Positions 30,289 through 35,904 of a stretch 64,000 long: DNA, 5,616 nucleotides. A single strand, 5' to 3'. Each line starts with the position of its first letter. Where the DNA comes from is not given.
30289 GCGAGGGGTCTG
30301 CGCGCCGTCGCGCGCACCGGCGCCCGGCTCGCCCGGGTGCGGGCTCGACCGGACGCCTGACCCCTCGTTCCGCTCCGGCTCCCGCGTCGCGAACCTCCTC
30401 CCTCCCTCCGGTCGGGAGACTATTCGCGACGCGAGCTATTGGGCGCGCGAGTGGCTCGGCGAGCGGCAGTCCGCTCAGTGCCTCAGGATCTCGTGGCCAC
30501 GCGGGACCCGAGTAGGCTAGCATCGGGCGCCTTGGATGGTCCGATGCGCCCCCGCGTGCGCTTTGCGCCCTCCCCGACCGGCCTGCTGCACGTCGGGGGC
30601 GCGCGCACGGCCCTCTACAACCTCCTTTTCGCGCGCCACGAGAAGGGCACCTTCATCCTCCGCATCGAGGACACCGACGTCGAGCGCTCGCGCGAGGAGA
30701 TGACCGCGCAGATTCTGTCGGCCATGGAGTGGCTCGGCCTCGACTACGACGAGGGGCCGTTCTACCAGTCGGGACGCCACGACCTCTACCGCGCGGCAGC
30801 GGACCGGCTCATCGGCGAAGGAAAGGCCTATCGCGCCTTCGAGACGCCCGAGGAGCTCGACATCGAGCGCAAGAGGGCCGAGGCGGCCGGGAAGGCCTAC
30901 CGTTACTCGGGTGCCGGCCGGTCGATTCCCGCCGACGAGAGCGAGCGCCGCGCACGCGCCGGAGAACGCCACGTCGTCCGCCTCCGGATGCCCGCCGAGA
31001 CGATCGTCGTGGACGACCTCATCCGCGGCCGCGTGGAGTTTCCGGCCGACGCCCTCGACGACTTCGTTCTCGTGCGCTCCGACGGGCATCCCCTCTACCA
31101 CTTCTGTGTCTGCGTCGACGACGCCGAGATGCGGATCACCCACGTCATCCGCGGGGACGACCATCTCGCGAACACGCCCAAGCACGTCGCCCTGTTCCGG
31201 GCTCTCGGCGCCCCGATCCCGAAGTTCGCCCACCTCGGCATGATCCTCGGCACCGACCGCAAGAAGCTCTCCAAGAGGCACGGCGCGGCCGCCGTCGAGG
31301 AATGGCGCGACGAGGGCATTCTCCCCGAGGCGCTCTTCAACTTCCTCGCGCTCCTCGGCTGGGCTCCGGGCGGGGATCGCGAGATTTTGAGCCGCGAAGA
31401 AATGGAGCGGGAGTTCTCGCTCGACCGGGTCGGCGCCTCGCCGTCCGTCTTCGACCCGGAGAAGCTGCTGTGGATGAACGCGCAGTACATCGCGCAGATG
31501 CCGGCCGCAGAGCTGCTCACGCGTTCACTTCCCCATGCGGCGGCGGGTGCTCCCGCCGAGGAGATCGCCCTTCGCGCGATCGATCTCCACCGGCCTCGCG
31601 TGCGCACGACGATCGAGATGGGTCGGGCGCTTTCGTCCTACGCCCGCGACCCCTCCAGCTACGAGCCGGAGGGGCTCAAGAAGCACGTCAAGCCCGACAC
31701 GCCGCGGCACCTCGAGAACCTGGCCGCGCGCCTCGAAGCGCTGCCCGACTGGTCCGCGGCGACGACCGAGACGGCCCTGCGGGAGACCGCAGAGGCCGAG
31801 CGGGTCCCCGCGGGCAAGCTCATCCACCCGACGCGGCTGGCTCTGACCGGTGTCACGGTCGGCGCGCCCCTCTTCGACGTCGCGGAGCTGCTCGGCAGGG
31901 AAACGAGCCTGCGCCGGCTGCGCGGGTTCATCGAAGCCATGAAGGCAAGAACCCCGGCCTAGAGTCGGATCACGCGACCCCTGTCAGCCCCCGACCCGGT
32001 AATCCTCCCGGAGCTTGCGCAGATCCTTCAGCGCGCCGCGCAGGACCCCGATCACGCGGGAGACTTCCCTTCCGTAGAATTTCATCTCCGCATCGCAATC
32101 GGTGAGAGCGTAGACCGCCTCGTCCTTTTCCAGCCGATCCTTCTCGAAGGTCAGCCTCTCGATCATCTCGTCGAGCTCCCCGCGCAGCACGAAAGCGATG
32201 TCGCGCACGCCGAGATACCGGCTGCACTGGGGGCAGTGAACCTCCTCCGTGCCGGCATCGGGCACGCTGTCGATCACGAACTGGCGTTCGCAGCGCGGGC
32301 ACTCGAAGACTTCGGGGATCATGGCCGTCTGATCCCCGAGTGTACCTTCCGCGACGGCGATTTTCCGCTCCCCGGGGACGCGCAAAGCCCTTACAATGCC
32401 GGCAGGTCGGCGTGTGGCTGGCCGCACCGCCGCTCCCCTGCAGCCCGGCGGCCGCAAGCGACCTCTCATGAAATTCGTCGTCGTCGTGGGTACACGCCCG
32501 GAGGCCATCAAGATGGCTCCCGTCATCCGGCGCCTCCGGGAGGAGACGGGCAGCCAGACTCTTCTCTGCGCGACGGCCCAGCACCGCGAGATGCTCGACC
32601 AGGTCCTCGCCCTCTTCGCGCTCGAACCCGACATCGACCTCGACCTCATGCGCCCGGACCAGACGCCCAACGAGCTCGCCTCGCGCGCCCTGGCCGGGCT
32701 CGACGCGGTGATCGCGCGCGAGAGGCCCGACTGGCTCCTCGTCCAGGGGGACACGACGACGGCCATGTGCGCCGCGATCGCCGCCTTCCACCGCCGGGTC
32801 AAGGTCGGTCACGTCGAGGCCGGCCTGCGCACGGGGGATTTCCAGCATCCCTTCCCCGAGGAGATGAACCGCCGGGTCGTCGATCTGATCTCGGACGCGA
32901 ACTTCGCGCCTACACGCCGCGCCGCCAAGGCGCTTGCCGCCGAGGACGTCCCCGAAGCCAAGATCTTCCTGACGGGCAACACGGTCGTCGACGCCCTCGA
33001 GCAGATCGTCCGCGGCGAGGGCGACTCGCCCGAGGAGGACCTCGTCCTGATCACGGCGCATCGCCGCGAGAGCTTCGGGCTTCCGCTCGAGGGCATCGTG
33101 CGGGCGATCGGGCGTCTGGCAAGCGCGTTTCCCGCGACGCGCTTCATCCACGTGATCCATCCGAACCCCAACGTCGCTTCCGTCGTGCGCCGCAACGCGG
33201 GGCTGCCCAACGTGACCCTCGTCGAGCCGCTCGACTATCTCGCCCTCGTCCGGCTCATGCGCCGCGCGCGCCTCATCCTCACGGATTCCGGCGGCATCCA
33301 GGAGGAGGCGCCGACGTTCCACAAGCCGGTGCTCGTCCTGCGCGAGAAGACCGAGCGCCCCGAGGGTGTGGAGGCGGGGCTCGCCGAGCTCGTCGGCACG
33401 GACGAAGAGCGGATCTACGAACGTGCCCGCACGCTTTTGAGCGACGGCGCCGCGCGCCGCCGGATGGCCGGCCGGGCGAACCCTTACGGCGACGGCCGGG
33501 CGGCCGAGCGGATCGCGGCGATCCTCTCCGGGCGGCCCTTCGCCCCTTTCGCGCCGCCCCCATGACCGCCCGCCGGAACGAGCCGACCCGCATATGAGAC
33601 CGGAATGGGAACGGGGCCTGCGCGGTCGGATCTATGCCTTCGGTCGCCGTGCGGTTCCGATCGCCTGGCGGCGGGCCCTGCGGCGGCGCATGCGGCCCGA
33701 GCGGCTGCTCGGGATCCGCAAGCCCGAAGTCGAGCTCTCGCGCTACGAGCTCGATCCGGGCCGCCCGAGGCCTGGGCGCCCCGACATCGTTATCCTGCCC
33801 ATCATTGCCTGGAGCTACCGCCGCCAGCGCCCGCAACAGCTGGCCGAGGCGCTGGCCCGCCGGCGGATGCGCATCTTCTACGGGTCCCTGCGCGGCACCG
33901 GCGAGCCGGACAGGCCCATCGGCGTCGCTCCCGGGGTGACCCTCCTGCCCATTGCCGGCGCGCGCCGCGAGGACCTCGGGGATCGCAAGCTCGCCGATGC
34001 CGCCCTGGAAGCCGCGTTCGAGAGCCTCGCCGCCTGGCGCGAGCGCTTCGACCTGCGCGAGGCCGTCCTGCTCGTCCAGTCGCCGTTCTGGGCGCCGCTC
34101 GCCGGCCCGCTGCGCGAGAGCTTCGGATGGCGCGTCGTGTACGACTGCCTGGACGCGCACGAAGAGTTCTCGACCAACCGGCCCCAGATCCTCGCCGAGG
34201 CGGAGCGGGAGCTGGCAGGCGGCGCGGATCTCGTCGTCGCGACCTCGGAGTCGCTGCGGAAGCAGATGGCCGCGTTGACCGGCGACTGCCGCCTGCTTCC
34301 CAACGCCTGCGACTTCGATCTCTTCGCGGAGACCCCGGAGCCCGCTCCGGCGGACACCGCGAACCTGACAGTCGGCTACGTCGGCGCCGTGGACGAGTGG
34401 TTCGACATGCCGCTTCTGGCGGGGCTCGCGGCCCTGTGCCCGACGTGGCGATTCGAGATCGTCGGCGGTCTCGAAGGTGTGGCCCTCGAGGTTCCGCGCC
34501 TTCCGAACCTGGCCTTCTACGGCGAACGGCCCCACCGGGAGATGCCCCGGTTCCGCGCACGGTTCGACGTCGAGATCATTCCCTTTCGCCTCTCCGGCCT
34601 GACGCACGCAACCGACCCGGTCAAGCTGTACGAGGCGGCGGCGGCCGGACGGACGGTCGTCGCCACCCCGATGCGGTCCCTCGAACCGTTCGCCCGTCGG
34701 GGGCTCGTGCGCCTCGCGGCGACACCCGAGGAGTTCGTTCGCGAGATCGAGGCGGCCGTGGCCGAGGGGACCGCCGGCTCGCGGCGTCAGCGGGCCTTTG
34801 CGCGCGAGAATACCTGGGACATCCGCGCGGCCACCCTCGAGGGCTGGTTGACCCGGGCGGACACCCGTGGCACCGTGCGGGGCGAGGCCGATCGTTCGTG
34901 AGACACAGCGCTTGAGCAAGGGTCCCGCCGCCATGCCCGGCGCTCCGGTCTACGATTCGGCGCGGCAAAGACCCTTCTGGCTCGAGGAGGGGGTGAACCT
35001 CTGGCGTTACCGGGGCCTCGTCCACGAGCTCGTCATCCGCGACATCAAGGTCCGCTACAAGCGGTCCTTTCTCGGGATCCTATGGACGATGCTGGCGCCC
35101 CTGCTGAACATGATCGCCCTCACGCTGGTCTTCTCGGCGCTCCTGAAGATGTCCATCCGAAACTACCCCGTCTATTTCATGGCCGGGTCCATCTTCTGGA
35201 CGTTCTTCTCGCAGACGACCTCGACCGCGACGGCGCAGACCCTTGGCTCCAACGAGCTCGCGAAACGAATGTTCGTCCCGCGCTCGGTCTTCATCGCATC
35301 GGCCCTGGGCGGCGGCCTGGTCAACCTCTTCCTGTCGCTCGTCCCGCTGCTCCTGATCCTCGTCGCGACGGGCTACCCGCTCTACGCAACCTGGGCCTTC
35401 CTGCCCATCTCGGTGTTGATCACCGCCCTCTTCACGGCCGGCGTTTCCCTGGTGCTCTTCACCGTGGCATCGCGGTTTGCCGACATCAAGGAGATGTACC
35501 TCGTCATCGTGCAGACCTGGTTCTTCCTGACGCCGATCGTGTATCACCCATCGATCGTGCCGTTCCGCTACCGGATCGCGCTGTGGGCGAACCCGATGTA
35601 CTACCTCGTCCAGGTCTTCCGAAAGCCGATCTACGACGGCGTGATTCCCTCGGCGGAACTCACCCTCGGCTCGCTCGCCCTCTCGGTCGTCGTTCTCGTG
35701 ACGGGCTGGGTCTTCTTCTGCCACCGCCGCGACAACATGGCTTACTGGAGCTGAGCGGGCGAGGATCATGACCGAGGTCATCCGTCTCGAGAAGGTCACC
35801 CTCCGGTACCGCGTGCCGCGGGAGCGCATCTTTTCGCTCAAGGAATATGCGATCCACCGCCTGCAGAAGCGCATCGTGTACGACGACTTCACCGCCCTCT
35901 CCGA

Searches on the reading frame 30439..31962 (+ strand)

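Call 10: search_protein_families(library=pfam, proteins=[window:30439-31962:+], max_evalue=0.001)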
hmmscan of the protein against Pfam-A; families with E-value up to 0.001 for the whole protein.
window:30439-31962:+ (507 aa): 2 families
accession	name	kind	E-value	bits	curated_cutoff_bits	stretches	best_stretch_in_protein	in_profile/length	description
PF00749.27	tRNA-synt_1c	-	8.2e-103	344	23.4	1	39-345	3-314/314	tRNA synthetases class I (E and Q), catalytic domain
PF19269.4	Anticodon_2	-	9.1e-28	97.9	23.6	1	373-497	12-140/141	Anticodon binding domain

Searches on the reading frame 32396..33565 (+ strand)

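Call 10: search_protein_families(library=pfam, proteins=[window:32396-33565:+], max_evalue=0.001)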
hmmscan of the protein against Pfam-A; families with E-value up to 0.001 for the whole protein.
window:32396-33565:+ (389 aa): 1 family
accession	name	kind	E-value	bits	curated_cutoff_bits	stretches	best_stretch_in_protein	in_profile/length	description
PF02350.25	Epimerase_2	-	1.1e-107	360.4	30.6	1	46-377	2-346/347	UDP-N-acetylglucosamine 2-epimerase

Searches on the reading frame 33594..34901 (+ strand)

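Call 10: search_protein_families(library=pfam, proteins=[window:33594-34901:+], max_evalue=0.001)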
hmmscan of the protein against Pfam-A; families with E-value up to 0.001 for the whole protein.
window:33594-34901:+ (435 aa): 2 families
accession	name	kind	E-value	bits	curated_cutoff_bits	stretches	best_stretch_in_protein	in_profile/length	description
PF13692.12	Glyco_trans_1_4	-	5.4e-07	30.4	27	1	276-388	22-139/142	Glycosyl transferases group 1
PF13524.12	Glyco_trans_1_2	-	1.4e-05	25.6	25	1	278-416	9-143/144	Glycosyl transferase-like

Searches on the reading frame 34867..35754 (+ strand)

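Call 10: search_protein_families(library=pfam, proteins=[window:34867-35754:+], max_evalue=0.001)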
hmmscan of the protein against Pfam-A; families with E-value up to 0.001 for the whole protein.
window:34867-35754:+ (295 aa): 1 family
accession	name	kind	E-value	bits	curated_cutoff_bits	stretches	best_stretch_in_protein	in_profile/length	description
PF01061.29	ABC2_membrane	-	4.3e-17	62.8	26.9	1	55-254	6-209/211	ABC-2 type transporter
